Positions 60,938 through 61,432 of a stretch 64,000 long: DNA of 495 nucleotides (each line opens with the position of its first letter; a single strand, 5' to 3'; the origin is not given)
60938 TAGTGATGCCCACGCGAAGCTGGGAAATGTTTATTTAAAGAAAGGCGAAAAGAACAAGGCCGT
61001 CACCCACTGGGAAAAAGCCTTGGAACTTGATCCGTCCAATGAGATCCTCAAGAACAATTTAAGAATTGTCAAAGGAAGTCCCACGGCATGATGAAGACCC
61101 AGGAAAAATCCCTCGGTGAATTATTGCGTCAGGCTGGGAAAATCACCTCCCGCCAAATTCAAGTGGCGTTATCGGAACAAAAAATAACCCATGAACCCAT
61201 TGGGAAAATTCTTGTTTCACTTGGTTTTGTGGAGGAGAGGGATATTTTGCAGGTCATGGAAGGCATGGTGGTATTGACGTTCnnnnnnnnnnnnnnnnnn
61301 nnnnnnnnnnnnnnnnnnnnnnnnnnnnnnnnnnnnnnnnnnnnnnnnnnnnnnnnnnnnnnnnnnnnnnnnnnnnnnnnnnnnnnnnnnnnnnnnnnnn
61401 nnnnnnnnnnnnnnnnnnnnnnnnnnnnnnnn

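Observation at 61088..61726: MshEN-type c-di-GMP-binding motif fused to a CheW-like domain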

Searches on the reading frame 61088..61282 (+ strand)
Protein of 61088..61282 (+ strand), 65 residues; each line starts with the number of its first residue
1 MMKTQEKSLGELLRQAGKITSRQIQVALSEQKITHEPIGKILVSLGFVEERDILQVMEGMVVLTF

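Call 41: search_solved_structures(query=window:61088-61282:+, max_evalue=10, show_alignments=5)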
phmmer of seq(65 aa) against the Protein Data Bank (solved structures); distinct sequences matched with E-value up to 10: 15.
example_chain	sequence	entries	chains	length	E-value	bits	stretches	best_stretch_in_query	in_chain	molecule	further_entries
6f8l_G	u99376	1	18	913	1.9e-13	53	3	5-57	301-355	Type IV pilus assembly protein PilF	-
5htl_A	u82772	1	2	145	8.5e-06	29.1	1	6-58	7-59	MSHA biogenesis protein MshE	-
8pdk_A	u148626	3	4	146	0.00072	23.1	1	6-51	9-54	c-di-GMP binding domain of the ATPase enzyme PilF | ATP-binding motif-containing protein pilF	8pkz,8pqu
6ejf_J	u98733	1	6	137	0.00074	23.1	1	7-51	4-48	Type IV pilus assembly protein PilF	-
9glg_A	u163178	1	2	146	0.00078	23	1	6-51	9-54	ATP-binding motif-containing protein pilF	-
8pfa_A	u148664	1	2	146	0.00092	22.8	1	7-51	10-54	c-di-GMP binding domain of the ATPase enzyme PilF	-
8pe0_A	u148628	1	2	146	0.0011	22.5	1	7-51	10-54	c-di-GMP binding domain of the ATPase enzyme PilF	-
9g1w_A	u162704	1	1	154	0.0012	22.4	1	5-59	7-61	Type IV pilus assembly ATPase PilB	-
9gl5_A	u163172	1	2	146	0.002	21.8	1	6-51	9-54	ATP-binding motif-containing protein pilF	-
6olj_C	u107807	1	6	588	0.016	18.9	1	5-56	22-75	Type IV pilus biogenesis ATPase PilB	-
5tsg_B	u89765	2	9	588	0.016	18.9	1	5-56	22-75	Type IV pilus biogenesis ATPase PilB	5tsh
5zfr_A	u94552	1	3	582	0.025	18.3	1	5-55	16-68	Type IV pilus biogenesis ATPase PilB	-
8vl4_A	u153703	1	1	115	0.81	13.6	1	17-61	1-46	De novo design protein 312 parent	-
3jc8_Ba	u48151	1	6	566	1.2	13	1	8-54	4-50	Type IV-A pilus assembly ATPase PilB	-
3qp1_A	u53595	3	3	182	1.4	12.9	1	4-61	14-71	CviR transcriptional regulator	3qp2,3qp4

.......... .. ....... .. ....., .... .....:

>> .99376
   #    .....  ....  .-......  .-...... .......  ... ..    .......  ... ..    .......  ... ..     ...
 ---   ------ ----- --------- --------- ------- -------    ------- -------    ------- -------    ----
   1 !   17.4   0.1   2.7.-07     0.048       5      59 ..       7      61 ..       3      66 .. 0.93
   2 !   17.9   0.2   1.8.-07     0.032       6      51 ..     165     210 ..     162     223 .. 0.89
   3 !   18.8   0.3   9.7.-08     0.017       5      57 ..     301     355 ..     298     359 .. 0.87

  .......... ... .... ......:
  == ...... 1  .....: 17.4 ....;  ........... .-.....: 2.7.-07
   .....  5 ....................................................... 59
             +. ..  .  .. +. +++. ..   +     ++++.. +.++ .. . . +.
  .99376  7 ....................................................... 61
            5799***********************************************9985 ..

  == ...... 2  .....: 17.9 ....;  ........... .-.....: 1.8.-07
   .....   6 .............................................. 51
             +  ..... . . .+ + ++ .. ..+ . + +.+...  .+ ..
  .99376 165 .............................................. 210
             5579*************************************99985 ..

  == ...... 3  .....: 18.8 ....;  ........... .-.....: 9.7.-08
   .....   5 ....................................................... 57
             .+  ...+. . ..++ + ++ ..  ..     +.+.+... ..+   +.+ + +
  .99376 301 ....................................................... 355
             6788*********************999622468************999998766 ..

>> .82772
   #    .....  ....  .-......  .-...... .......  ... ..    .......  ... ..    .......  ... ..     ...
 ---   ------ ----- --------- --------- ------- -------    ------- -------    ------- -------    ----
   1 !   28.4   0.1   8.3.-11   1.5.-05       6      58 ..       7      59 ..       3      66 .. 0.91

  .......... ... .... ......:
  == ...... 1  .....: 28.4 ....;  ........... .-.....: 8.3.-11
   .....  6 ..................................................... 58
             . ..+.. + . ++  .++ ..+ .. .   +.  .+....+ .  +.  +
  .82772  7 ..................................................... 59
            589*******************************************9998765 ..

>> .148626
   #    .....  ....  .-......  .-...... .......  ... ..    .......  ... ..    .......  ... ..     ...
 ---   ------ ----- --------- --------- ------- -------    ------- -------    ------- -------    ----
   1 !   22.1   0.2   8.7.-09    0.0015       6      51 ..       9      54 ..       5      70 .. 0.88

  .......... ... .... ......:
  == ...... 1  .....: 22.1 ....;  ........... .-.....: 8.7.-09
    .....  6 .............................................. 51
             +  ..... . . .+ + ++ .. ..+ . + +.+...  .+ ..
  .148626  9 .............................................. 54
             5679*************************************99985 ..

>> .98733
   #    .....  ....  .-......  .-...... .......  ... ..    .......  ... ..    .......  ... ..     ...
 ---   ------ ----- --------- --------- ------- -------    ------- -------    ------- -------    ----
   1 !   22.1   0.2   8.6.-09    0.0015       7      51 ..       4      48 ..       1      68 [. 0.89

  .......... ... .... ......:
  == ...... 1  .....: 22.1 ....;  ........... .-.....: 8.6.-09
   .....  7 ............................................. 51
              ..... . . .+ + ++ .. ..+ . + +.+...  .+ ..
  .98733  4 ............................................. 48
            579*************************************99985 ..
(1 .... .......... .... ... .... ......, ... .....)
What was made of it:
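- Checked: It aligns without gaps to V. cholerae MshE residues 7-59 (call 41).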

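Call 60: search_protein_families(library=ncbifam, proteins=[window:61100-61267:+], max_evalue=1)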
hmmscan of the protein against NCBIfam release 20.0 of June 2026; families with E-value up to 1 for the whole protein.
seq(56 aa): 5 families
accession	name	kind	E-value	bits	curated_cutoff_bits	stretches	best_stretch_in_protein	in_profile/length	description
NF053729.1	c-di-GMP_motif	domain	3.5e-17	61.9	38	1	5-54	2-51/53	cyclic di-GMP-binding domain-containing protein, MshE-related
NF012033.0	PRK15489.1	equivalog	1.1e-05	23.8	537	1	2-47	490-535/703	glycosyl transferase family protein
TIGR03029.1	EpsG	equivalog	4.5e-05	22.7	313.8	1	3-52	3-52/274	chain length determinant protein tyrosine kinase EpsG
TIGR02538.1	type_IV_pilB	equivalog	0.015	13.9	675.65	1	5-54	2-51/564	type IV-A pilus assembly ATPase PilB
NF008411.1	PRK11234.1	equivalog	0.058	11.7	1170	1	4-51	656-703/723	cyclic di-3',5'-guanylate-activated glycosyltransferase NfrB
